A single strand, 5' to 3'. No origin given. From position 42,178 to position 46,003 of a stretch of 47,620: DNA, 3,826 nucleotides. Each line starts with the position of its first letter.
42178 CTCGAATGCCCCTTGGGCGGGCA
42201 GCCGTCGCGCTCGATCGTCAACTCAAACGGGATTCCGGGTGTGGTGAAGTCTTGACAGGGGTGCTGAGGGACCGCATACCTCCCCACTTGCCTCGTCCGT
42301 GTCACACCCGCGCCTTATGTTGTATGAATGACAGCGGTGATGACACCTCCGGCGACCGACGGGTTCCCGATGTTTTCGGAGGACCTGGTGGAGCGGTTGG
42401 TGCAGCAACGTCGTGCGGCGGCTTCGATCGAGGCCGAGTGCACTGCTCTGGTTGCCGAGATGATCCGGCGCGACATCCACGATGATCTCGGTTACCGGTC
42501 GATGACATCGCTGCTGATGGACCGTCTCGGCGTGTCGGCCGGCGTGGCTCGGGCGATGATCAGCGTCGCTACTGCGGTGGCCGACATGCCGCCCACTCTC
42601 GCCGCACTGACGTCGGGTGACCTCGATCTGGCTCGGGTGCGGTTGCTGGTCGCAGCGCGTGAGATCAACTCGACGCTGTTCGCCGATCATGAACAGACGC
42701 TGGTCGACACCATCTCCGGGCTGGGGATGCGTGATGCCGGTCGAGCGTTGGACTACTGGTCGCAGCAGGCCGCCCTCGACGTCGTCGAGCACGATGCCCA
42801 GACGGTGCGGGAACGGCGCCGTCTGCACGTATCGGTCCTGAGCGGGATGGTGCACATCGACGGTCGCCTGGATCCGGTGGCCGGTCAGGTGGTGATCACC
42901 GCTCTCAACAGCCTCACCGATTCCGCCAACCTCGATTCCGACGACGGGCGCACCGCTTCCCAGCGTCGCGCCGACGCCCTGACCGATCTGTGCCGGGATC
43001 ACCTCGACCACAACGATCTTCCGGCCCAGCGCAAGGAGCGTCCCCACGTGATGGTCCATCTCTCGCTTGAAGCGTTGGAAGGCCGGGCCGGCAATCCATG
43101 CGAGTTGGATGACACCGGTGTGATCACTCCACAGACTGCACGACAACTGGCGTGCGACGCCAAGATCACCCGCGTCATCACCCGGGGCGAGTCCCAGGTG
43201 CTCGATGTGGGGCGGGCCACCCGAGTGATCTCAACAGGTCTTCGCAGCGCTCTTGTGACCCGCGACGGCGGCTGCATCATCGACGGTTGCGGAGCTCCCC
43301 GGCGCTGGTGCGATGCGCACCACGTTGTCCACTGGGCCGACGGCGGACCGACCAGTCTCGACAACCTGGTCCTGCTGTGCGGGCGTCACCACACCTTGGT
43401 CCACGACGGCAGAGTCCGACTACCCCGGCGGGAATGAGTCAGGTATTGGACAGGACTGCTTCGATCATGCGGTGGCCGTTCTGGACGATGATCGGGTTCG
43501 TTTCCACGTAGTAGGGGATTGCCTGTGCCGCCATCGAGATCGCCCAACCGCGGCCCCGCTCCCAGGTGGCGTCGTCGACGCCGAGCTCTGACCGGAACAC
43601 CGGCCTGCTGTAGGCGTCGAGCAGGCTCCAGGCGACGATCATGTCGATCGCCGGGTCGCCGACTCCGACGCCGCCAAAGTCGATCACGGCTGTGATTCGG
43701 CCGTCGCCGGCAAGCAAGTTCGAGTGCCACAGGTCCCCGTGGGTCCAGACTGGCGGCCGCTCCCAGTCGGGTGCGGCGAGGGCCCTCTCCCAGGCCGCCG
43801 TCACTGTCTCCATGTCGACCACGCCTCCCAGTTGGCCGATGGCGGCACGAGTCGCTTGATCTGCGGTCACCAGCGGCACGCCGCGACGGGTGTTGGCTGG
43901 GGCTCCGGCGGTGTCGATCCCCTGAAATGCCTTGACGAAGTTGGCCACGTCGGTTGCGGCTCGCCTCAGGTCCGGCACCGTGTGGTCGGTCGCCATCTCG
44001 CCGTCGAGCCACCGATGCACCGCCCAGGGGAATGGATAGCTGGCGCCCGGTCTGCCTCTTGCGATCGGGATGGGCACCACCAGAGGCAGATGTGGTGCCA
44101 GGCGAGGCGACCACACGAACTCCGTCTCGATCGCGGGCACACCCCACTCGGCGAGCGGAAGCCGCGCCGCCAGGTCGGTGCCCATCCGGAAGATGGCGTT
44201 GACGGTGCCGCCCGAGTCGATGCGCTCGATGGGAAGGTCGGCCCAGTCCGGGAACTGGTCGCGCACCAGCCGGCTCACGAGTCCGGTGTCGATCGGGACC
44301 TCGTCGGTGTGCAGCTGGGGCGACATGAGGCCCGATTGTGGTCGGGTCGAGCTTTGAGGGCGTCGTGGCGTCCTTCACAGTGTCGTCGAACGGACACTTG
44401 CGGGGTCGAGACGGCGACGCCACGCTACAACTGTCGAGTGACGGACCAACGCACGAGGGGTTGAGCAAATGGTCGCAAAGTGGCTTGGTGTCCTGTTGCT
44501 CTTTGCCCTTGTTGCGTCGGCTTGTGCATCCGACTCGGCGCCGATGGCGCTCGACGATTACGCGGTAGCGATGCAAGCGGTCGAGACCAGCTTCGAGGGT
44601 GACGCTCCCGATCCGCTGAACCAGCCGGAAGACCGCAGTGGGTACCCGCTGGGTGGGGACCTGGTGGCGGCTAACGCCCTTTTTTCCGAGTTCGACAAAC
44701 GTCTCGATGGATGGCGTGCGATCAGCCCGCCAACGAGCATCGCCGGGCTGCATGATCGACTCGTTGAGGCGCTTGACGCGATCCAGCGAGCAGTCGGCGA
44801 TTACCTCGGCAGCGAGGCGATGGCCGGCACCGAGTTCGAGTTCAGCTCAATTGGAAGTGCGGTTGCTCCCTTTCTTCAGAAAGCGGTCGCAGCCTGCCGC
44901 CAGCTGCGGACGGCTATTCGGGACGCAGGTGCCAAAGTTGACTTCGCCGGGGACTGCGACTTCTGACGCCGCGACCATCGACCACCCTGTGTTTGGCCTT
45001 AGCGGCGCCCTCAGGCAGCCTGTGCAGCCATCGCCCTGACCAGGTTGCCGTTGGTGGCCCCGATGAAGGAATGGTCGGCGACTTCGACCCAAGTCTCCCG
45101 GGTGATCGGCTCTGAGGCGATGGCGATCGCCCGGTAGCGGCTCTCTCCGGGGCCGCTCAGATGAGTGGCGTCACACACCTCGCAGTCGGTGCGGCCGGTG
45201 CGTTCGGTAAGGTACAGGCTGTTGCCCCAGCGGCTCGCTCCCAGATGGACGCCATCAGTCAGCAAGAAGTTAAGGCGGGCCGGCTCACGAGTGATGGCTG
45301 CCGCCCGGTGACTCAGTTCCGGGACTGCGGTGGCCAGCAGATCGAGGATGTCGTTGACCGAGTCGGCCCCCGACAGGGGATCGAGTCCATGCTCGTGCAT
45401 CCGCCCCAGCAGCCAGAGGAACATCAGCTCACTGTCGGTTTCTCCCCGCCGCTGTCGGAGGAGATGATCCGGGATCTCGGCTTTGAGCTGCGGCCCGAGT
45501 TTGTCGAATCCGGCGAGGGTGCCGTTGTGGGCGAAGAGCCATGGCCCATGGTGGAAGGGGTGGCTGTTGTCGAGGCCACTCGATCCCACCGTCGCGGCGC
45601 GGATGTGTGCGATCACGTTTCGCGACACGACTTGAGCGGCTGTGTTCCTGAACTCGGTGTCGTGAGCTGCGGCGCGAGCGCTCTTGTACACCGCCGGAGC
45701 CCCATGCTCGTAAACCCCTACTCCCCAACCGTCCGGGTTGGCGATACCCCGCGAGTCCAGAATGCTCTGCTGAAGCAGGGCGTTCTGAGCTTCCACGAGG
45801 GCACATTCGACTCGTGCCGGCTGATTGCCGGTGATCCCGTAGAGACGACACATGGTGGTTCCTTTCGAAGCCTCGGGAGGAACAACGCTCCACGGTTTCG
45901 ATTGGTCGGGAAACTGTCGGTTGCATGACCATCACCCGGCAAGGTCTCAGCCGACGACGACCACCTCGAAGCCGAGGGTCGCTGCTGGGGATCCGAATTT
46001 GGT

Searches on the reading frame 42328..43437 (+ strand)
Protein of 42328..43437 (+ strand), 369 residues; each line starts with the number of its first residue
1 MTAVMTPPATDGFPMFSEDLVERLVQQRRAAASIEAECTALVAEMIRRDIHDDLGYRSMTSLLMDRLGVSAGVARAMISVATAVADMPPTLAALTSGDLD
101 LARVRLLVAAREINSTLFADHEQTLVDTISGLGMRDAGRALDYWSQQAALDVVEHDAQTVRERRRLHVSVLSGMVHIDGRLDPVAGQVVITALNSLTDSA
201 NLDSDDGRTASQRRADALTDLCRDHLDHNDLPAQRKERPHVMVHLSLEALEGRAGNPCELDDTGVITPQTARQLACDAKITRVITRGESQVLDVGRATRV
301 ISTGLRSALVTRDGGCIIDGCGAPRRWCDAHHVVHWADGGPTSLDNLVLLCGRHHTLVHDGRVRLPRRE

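Call 73: search_protein_families(library=pfam, proteins=[window:42328-43437:+], max_evalue=0.00001)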
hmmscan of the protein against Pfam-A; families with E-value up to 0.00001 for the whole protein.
window:42328-43437:+ (369 aa): 2 families
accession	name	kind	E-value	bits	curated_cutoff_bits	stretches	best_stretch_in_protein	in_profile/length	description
PF02720.22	DUF222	-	6.6e-30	104.9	24.4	1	22-313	5-306/306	Domain of unknown function (DUF222)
PF01844.29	HNH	-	1.3e-06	28.8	21.4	1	321-360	4-46/47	HNH endonuclease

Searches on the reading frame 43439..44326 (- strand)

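Call 73: search_protein_families(library=pfam, proteins=[window:43439-44326:-], max_evalue=0.00001)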
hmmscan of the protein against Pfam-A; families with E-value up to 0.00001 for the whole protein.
window:43439-44326:- (295 aa): 1 family
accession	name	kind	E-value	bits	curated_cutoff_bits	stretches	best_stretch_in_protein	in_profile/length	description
PF01636.29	APH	-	2e-30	106.7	23.2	1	38-261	6-239/239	Phosphotransferase enzyme family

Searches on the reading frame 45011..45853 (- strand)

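Call 73: search_protein_families(library=pfam, proteins=[window:45011-45853:-], max_evalue=0.00001)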
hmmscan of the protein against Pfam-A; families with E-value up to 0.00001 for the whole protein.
window:45011-45853:- (280 aa): 2 families
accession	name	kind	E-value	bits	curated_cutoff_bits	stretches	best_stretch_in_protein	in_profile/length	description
PF13230.11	GATase_4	-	1.4e-25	90.2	23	1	34-275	25-257/272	Glutamine amidotransferases class-II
PF13522.11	GATase_6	-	8.6e-09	35.9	27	1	78-163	11-91/130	Glutamine amidotransferase domain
